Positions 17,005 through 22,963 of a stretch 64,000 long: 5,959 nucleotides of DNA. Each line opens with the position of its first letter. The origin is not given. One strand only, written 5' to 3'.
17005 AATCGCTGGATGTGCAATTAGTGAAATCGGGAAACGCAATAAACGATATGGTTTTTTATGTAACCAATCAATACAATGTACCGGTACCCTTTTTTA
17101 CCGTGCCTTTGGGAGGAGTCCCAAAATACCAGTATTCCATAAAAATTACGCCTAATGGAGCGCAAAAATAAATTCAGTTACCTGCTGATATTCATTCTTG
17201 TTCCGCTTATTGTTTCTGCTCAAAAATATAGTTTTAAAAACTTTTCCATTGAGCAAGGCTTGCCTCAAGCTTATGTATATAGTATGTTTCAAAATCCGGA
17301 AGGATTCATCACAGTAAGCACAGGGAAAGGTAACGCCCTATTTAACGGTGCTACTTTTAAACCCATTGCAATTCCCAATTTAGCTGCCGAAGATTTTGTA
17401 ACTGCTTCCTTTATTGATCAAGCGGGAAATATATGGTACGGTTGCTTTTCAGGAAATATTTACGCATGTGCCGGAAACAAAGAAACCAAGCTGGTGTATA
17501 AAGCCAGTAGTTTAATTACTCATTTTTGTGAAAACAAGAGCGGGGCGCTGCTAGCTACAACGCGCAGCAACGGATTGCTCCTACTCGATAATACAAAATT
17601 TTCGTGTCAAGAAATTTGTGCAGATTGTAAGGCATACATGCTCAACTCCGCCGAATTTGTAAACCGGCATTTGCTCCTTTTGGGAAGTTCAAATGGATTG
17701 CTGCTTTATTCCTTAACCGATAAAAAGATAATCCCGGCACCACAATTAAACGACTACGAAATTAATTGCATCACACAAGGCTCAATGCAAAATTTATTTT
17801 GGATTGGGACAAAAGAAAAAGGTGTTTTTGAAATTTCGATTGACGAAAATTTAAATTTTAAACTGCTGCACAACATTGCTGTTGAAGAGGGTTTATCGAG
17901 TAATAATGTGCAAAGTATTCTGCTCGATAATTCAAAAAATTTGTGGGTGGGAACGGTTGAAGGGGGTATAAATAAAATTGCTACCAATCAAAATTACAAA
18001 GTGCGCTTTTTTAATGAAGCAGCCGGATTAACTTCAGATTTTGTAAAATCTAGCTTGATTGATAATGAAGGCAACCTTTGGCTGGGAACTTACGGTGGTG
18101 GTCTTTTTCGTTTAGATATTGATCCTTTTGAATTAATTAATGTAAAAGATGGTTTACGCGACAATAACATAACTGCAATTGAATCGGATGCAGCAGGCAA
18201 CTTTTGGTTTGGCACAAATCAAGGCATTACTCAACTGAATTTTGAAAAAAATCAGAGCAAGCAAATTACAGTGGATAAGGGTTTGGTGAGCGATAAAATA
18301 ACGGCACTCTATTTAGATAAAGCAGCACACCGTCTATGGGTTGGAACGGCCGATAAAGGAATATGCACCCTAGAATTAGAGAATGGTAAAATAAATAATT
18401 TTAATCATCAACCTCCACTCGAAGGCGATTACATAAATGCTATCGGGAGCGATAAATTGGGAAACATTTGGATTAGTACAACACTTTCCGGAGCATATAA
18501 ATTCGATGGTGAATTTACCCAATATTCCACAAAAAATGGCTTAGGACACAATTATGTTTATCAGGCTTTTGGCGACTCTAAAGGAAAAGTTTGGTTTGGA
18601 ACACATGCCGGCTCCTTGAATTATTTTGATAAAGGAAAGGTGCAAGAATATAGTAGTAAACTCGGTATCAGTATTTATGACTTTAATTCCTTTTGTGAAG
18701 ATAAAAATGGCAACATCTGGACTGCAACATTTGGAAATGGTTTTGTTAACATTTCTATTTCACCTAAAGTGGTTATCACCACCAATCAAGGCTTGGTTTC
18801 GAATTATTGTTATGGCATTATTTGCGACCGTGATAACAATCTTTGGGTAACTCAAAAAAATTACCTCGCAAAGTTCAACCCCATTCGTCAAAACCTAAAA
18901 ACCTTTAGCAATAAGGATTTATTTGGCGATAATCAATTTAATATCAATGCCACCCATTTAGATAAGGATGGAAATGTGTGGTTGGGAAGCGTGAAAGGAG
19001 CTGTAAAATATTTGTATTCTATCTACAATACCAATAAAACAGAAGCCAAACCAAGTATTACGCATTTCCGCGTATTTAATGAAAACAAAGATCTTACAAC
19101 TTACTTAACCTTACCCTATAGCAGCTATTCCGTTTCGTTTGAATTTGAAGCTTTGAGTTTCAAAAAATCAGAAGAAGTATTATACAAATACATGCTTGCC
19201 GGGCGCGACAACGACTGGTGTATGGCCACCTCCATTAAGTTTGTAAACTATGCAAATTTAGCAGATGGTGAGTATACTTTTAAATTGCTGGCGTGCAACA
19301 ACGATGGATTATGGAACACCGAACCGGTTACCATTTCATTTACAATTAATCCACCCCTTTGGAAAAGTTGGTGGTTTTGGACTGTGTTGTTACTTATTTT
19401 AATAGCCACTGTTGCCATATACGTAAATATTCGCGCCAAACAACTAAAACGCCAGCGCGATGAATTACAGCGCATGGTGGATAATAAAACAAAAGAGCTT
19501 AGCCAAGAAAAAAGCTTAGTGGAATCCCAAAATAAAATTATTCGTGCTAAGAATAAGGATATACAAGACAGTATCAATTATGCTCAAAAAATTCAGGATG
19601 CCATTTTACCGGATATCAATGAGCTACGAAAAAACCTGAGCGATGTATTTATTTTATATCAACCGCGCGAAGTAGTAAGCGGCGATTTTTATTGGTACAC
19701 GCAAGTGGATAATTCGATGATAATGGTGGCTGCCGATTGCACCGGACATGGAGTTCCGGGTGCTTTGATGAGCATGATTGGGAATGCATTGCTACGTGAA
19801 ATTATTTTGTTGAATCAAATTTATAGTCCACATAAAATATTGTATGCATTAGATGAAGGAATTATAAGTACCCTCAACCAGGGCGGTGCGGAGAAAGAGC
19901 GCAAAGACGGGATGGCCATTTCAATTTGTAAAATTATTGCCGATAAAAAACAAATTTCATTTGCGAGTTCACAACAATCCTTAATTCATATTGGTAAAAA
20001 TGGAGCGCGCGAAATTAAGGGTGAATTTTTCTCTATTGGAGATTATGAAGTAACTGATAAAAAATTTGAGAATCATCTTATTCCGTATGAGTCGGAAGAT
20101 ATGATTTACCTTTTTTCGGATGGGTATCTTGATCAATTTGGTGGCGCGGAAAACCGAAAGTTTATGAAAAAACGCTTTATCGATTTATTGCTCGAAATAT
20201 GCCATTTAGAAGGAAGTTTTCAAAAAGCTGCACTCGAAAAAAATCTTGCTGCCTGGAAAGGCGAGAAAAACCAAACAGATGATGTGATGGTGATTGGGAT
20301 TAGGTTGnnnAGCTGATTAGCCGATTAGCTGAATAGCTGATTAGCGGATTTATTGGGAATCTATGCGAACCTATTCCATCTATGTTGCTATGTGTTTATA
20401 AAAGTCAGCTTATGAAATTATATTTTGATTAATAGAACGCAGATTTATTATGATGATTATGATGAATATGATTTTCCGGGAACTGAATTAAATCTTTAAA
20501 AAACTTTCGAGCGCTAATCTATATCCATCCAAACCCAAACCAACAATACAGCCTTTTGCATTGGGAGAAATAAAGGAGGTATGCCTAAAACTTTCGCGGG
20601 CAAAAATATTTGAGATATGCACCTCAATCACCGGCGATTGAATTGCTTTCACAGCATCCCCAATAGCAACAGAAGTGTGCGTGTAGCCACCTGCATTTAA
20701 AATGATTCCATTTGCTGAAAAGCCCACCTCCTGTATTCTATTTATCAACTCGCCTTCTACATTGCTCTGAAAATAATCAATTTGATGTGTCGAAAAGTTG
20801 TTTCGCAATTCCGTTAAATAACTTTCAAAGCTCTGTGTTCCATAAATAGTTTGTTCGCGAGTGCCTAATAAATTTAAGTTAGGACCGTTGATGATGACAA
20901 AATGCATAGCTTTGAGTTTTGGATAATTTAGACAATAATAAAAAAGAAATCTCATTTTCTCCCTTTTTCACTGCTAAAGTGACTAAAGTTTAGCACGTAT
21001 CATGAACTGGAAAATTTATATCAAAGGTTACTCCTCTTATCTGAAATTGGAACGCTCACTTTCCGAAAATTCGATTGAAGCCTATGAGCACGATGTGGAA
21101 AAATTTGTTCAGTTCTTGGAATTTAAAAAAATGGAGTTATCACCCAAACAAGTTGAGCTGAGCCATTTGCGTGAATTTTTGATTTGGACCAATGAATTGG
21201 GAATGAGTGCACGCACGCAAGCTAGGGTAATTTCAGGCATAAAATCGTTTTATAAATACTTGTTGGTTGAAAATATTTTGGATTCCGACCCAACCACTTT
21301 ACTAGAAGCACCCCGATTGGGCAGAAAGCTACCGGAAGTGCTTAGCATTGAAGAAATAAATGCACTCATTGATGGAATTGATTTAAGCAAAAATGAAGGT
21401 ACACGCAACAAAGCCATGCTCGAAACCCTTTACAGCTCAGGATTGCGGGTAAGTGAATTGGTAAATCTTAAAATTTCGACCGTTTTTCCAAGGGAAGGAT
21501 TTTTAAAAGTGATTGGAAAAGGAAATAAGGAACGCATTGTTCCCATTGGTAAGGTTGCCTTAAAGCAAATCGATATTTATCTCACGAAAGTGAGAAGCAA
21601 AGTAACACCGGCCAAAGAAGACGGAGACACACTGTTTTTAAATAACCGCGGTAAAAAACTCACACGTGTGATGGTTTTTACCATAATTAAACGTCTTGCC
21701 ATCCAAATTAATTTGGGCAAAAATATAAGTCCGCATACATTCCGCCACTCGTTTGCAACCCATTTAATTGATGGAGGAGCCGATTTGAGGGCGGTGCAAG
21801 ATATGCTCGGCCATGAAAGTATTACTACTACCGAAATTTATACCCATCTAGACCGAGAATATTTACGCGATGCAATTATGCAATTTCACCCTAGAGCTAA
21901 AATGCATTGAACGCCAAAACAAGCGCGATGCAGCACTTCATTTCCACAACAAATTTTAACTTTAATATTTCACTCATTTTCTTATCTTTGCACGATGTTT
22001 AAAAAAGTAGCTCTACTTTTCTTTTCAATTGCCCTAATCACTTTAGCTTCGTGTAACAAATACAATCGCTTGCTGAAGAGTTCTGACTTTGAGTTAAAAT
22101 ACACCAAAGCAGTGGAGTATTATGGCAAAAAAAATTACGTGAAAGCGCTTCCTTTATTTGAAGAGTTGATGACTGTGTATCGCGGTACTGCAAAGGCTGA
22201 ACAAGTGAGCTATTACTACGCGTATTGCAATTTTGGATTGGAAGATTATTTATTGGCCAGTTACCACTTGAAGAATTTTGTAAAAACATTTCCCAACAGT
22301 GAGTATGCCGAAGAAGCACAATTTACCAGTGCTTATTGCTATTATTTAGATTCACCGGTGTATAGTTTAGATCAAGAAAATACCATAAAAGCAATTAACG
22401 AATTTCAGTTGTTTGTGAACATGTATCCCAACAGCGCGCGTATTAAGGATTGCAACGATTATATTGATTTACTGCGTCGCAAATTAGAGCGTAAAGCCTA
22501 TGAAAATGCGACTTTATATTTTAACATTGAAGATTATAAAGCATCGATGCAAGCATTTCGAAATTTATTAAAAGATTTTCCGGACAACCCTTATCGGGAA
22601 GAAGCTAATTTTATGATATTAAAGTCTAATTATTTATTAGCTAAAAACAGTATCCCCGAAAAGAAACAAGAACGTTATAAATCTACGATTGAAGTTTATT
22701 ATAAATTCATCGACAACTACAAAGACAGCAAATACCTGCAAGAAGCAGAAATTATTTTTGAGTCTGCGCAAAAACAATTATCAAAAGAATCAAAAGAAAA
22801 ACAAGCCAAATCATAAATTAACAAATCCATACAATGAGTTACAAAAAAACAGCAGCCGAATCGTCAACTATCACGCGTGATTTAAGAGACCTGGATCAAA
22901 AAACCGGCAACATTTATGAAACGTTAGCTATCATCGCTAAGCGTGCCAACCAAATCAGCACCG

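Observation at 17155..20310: Sensor with a PP2C/SpoIIE phosphatase output where a histidine kinase is the more familiar pairing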

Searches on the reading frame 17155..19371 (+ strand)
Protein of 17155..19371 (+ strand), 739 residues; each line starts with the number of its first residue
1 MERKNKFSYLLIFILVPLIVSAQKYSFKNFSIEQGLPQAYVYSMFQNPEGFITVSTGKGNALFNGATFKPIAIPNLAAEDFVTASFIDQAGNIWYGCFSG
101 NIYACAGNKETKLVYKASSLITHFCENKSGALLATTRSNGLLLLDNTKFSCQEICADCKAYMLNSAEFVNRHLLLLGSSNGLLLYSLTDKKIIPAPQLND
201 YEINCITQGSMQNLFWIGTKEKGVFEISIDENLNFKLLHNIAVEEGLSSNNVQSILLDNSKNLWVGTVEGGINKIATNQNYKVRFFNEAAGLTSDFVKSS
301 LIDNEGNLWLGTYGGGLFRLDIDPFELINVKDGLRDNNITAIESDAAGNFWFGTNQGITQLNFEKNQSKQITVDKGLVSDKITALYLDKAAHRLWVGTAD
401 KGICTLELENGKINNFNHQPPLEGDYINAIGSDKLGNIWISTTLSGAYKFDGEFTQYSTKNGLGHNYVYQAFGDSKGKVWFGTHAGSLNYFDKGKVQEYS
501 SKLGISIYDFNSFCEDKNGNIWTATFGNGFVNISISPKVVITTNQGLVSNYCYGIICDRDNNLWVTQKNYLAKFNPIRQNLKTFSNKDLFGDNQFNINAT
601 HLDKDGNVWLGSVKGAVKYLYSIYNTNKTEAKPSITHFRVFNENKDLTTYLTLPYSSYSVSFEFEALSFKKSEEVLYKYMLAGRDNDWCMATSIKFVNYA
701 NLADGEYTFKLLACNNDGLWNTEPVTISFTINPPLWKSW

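Call 19: search_solved_structures(query=window:17155-19371:+, max_evalue=0.01, show_alignments=0)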
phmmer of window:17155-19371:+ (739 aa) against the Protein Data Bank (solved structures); distinct sequences matched with E-value up to 0.01: 4.
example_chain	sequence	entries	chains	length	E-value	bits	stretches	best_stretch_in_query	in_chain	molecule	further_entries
4a2l_A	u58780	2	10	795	5.1e-59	203.4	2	174-736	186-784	TWO-COMPONENT SYSTEM SENSOR HISTIDINE KINASE/RESPONSE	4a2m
3v9f_A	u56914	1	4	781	9.8e-44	152.9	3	214-540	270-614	Two-component system sensor histidine kinase/response regulator, hybrid (One-component sys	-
3va6_A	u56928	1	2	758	1e-23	86.7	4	169-403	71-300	Two-component system sensor histidine kinase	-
3ott_A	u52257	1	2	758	1e-23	86.7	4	169-403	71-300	Two-component system sensor histidine kinase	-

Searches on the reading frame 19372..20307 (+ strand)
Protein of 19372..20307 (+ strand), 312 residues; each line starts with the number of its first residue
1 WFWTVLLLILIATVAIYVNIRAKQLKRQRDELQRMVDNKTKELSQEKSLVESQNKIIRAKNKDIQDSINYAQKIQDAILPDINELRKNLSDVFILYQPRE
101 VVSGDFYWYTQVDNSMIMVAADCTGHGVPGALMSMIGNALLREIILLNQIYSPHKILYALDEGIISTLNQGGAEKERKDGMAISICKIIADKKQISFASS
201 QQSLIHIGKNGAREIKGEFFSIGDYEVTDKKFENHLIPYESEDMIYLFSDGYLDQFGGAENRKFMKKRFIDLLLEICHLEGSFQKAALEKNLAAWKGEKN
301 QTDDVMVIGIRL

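Call 18: search_solved_structures(query=window:19372-20307:+, max_evalue=0.01, show_alignments=3)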
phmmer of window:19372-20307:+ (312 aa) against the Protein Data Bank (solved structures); distinct sequences matched with E-value up to 0.01: 3.
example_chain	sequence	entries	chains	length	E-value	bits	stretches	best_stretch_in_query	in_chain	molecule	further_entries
6k4e_A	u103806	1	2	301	4.5e-37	131.3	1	40-311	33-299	Putative serine phosphatase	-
3eq2_A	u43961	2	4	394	0.0022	20.7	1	46-260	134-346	Probable two-component response regulator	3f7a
3es2_A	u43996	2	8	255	0.0096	18.6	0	60-260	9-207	Probable two-component response regulator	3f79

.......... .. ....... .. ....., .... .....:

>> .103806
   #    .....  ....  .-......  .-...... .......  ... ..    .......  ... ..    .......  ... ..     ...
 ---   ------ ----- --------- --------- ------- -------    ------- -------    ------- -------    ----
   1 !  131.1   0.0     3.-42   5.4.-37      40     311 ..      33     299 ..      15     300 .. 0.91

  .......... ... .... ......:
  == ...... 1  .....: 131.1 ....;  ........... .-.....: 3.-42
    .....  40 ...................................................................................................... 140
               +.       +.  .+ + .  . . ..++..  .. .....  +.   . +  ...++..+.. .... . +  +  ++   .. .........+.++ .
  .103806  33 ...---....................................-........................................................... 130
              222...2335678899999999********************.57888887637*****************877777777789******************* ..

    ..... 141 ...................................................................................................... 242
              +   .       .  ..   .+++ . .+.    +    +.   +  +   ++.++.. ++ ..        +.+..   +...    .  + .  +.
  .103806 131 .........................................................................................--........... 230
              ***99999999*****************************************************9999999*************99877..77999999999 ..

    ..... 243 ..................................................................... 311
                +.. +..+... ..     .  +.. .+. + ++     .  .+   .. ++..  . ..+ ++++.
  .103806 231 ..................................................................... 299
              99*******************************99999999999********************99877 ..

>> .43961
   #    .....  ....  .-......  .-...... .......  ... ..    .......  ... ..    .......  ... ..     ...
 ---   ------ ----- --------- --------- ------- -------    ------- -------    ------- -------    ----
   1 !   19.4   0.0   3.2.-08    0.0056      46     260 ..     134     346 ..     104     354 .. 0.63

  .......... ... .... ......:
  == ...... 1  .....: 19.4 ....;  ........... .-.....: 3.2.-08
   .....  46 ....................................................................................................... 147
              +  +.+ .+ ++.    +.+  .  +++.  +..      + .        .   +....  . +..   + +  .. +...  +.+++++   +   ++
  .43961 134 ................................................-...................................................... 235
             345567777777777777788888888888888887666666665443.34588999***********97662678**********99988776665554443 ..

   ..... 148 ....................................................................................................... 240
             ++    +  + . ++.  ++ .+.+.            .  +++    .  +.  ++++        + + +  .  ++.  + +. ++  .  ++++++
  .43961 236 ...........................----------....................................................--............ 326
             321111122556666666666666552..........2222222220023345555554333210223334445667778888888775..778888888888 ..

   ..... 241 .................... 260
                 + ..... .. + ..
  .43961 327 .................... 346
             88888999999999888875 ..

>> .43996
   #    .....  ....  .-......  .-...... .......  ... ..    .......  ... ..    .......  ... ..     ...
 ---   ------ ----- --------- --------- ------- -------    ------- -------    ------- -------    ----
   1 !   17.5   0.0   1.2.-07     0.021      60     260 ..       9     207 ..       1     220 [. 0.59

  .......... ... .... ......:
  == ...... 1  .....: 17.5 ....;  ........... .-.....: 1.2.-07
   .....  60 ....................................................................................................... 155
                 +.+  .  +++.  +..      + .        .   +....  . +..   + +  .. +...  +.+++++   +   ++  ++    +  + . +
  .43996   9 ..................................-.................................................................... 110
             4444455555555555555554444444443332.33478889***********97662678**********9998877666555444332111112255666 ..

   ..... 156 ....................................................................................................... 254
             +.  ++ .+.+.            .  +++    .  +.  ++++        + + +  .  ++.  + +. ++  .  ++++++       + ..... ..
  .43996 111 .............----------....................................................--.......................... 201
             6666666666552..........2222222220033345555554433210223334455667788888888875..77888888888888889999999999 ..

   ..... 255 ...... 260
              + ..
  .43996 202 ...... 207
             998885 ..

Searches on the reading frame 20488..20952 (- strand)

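Call 6: search_protein_families(library=pfam, proteins=[window:20488-20952:-], max_evalue=0.001)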
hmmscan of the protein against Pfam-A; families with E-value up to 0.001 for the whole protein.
window:20488-20952:- (154 aa): 1 family
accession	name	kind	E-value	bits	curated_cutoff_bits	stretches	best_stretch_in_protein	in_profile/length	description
PF01220.24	DHquinase_II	-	3e-54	182.9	23.3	1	18-151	2-137/138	Dehydroquinase class II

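Call 7: search_protein_families(library=ncbifam, proteins=[window:20488-20952:-], max_evalue=0.001)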
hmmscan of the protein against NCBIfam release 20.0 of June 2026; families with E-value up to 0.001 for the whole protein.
window:20488-20952:- (154 aa): 5 families
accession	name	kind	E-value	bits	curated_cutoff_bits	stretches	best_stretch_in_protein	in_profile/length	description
NF003807.0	PRK05395.1-4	subfamily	1.6e-54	183.5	130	1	15-152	3-142/148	type II 3-dehydroquinate dehydratase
NF003805.0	PRK05395.1-2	subfamily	3.2e-53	179.2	146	1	16-153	2-141/147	type II 3-dehydroquinate dehydratase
TIGR01088.1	aroQ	equivalog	1.5e-51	173.7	169.85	1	18-152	2-138/141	type II 3-dehydroquinate dehydratase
NF003806.0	PRK05395.1-3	subfamily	2.4e-51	173.1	171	1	17-152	4-141/149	type II 3-dehydroquinate dehydratase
NF003804.0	PRK05395.1-1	subfamily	7.3e-47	158.8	195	1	15-152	4-144/151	type II 3-dehydroquinate dehydratase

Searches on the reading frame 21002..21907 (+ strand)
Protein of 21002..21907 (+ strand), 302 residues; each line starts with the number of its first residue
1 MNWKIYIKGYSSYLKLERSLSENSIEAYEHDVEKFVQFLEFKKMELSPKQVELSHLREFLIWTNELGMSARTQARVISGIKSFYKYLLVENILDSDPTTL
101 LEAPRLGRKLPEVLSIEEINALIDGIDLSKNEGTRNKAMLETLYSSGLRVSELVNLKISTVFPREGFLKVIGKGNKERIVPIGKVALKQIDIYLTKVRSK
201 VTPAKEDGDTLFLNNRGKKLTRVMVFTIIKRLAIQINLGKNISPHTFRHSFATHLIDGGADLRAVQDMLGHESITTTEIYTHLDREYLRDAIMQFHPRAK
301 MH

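Call 6: search_protein_families(library=pfam, proteins=[window:21002-21907:+], max_evalue=0.001)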
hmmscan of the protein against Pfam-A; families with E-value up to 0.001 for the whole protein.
window:21002-21907:+ (302 aa): 4 families
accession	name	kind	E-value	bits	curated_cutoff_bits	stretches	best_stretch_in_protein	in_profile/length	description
PF00589.27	Phage_integrase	-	1e-43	149.6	27.1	1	113-285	2-170/172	Phage integrase family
PF02899.23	Phage_int_SAM_1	-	5.4e-18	65.5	22.3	1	7-90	1-82/83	Phage integrase, N-terminal SAM-like domain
PF13495.12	Phage_int_SAM_4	-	3.9e-09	37.2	27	1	16-90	11-81/85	Phage integrase, N-terminal SAM-like domain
PF13102.12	Phage_int_SAM_5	-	0.00022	22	22.3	0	16-97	13-92/98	Phage integrase SAM-like domain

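Call 7: search_protein_families(library=ncbifam, proteins=[window:21002-21907:+], max_evalue=0.001)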
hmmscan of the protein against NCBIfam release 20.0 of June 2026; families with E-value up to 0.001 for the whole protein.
window:21002-21907:+ (302 aa): 12 families
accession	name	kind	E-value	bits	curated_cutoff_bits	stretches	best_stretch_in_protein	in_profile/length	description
TIGR02225.1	recomb_XerD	equivalog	4.1e-106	354.5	329.6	1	10-299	3-290/290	site-specific tyrosine recombinase XerD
NF001399.0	PRK00283.1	subfamily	8e-102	340.5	279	1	6-299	8-299/300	tyrosine recombinase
TIGR02224.1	recomb_XerC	equivalog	2.9e-95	319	335.15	1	10-300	3-294/295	tyrosine recombinase XerC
NF040815.2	recomb_XerA_Arch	equivalog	7e-67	225.8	220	1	10-290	3-261/263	site-specific tyrosine recombinase/integron integrase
NF002331.0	PRK01287.1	subfamily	5.9e-59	199.9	371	1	15-301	37-330/365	site-specific tyrosine recombinase XerC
TIGR02249.1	integrase_gron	subfamily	7e-38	130.7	265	2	225-283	242-300/315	integron integrase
NF003462.0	PRK05084.1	equivalog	1.3e-35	122.8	267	1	132-295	193-356/360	tyrosine recombinase XerS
NF011946.0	PRK15417.1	equivalog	2.8e-22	79.3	435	2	228-283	260-315/337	integron integrase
NF007371.0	PRK09871.1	subfamily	8.8e-16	58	222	1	115-282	8-173/198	tyrosine-type DNA invertase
NF007370.0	PRK09870.1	subfamily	4.1e-15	55.9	221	1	112-282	11-178/200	tyrosine-type DNA invertase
NF002685.0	PRK02436.1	equivalog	7.7e-10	39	178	1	13-281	8-244/245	site-specific tyrosine recombinase XerD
NF040693.1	recomb_GmtY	equivalog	6.1e-09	35.6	340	1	229-290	378-439/441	gamma-mobile-trio recombinase GmtY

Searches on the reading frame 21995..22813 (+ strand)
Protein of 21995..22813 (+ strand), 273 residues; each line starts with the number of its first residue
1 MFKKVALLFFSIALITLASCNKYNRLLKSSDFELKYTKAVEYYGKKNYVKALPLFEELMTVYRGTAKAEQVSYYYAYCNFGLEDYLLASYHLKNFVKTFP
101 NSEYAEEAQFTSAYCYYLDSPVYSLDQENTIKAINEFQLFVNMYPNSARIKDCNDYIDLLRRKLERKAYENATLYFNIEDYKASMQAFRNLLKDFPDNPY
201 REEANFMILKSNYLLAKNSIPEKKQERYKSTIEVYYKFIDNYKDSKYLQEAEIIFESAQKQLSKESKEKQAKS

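Call 6: search_protein_families(library=pfam, proteins=[window:21995-22813:+], max_evalue=0.001)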
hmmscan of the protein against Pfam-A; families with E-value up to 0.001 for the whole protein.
window:21995-22813:+ (273 aa): 2 families
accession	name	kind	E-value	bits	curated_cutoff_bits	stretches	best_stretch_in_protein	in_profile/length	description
PF13525.12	YfiO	-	3.1e-23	83.1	25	2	36-222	9-198/203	Outer membrane lipoprotein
PF13174.12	TPR_6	-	2.1e-08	34.7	26.3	0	172-197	7-32/33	Tetratricopeptide repeat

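Call 7: search_protein_families(library=ncbifam, proteins=[window:21995-22813:+], max_evalue=0.001)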
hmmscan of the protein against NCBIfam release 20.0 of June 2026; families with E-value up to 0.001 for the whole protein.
window:21995-22813:+ (273 aa): 5 families
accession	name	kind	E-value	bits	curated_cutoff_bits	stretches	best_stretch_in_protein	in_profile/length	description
TIGR03302.1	OM_YfiO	subfamily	5.4e-34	117.7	81.4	1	7-215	4-216/239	outer membrane protein assembly factor BamD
TIGR02795.1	tol_pal_ybgF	equivalog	2.2e-13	50.9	90.1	2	83-149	16-74/119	tol-pal system protein YbgF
NF008119.0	PRK10866.1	equivalog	1.7e-06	27.9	363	1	13-204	13-214/243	outer membrane protein assembly factor BamD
NF008068.0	PRK10803.1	equivalog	9.4e-06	25.7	383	0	173-213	151-191/263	cell division protein CpoB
NF052312.1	T9SS_PorW_SprE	equivalog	0.00063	18.5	250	0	30-109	635-714/716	type IX secretion system periplasmic lipoprotein PorW/SprE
